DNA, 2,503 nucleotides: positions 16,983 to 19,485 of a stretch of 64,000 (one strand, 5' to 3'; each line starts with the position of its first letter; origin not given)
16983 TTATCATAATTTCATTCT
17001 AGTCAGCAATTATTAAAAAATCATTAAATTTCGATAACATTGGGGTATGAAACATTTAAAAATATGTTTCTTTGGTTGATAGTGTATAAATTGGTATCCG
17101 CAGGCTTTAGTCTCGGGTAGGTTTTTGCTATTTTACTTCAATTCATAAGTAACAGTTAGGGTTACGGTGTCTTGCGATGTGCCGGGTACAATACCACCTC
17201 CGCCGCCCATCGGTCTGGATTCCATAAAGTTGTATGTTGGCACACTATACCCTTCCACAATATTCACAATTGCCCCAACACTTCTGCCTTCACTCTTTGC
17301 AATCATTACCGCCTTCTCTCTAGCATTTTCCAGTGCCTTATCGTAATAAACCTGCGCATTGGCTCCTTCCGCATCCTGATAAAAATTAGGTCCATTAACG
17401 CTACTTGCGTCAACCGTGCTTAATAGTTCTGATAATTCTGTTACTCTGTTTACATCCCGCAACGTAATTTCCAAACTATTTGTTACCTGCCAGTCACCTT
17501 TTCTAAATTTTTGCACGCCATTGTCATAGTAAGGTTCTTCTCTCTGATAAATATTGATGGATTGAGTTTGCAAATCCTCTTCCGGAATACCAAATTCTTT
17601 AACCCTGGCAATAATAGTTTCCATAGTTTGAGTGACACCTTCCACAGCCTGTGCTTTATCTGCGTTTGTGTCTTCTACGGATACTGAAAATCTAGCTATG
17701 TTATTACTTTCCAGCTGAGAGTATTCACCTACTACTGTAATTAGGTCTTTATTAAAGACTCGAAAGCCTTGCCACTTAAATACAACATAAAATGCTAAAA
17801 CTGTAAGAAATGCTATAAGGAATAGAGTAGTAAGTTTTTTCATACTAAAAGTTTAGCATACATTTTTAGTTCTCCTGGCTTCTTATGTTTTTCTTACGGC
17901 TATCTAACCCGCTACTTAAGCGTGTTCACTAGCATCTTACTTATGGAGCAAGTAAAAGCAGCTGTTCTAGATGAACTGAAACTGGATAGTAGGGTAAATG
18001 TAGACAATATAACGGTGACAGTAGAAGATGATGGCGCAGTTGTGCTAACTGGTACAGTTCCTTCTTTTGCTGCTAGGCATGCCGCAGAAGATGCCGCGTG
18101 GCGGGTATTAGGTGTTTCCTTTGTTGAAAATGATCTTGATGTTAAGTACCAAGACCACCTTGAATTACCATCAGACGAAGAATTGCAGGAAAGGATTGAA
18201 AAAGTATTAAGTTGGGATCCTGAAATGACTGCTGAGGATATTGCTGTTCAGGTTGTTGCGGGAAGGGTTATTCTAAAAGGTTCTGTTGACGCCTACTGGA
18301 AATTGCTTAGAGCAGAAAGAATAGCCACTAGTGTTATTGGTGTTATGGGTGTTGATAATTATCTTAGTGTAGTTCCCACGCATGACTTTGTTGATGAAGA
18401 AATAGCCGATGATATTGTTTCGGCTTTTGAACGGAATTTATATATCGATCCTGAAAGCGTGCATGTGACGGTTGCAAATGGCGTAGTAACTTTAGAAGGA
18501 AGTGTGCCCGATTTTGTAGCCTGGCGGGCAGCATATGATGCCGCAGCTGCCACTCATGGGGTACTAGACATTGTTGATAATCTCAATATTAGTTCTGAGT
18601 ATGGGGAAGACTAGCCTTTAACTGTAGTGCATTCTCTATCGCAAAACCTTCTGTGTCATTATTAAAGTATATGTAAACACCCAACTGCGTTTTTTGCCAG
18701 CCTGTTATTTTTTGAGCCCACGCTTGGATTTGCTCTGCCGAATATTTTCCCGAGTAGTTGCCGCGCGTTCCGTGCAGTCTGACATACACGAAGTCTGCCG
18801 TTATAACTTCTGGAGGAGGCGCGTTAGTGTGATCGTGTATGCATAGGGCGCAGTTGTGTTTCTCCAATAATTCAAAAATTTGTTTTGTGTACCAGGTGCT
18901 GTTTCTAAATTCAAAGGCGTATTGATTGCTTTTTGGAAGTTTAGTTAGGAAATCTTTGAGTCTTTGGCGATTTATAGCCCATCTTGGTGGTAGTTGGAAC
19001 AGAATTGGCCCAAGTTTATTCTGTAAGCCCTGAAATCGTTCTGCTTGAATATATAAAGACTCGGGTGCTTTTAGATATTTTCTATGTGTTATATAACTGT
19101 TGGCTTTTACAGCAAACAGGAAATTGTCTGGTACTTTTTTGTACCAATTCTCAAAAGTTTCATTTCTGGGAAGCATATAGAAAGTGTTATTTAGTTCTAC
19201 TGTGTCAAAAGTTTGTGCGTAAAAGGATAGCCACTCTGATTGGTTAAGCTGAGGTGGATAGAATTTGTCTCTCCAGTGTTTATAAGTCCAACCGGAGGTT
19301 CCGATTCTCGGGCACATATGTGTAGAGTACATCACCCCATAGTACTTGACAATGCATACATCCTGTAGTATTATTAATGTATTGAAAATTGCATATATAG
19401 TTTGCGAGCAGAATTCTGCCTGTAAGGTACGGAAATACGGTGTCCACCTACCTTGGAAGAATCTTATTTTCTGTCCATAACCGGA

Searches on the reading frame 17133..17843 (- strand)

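Call 20: search_protein_families(library=pfam, proteins=[window:17133-17843:-], max_evalue=0.001)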
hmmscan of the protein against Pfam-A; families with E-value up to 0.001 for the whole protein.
window:17133-17843:- (236 aa): 1 family
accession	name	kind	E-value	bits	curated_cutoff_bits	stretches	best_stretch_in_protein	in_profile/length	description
PF04402.19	SIMPL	-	1.9e-31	110.4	25.2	1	35-233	1-205/205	Protein of unknown function (DUF541)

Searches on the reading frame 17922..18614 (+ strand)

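Call 20: search_protein_families(library=pfam, proteins=[window:17922-18614:+], max_evalue=0.001)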
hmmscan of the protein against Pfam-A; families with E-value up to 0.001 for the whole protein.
window:17922-18614:+ (230 aa): 2 families
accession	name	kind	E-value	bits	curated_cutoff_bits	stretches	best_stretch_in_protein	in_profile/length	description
PF04972.22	BON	-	3e-45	152.8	27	3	10-75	4-68/69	BON domain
PF21937.1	Yop-YscD_ppl_2nd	-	8.4e-05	22.6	27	0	180-222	22-65/67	YscD/CdsD-like Bon-like domain 2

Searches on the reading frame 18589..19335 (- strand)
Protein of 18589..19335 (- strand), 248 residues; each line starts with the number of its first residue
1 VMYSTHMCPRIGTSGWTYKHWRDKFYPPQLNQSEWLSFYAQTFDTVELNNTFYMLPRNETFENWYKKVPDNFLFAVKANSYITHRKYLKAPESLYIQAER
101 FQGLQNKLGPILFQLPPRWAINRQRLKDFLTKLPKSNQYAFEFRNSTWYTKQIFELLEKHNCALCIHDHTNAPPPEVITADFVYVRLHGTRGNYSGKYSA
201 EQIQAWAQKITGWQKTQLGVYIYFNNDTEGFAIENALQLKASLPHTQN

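Call 20: search_protein_families(library=pfam, proteins=[window:18589-19335:-], max_evalue=0.001)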
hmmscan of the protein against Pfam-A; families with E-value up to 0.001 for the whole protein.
window:18589-19335:- (248 aa): 1 family
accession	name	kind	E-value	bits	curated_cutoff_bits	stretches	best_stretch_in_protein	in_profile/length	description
PF01904.24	DUF72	-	2.7e-74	250.3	25.3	1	26-241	1-216/217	Protein of unknown function DUF72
